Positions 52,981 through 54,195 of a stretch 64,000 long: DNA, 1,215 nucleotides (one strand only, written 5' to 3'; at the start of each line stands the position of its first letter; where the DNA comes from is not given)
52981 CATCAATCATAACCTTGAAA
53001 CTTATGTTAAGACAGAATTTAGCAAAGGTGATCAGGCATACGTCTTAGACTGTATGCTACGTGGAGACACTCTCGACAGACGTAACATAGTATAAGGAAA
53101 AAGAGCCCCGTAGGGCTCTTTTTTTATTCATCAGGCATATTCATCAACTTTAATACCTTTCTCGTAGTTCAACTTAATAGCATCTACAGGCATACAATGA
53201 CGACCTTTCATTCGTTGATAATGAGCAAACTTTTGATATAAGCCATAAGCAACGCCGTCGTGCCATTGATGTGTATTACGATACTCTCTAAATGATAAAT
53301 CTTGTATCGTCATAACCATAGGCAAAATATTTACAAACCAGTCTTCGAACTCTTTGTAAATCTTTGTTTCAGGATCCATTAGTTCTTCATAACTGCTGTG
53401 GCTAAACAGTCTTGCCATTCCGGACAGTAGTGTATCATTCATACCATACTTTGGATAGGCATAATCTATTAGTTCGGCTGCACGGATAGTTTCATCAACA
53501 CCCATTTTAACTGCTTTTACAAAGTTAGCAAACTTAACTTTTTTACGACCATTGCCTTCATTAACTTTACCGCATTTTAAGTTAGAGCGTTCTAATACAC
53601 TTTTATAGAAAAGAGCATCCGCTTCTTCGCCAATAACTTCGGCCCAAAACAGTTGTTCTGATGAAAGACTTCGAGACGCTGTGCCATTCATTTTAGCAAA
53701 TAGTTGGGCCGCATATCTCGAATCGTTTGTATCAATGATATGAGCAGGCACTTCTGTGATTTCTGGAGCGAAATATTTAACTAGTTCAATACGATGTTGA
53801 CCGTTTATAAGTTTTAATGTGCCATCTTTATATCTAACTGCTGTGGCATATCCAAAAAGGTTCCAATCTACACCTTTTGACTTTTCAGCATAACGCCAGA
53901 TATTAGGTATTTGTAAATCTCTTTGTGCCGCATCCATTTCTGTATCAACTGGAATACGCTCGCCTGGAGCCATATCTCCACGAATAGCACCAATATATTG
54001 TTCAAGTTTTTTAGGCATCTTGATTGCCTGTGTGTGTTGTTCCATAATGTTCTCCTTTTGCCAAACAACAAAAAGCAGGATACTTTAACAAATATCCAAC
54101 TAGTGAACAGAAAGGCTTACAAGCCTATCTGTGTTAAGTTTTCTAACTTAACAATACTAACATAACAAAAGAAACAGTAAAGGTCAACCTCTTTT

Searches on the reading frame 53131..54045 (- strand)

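Call 6: search_protein_families(library=phrogs, proteins=[window:53131-54045:-], max_evalue=0.01)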
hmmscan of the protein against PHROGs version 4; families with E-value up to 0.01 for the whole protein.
window:53131-54045:- (304 aa): 0 families

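Call 7: search_protein_families(library=pfam, proteins=[window:53131-54045:-], max_evalue=0.01)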
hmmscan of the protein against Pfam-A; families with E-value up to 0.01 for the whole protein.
window:53131-54045:- (304 aa): 1 family
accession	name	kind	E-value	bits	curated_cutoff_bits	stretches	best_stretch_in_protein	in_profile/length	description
PF20188.4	DUF6551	-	0.0066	16.4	26.8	1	68-157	30-119/242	Family of unknown function (DUF6551)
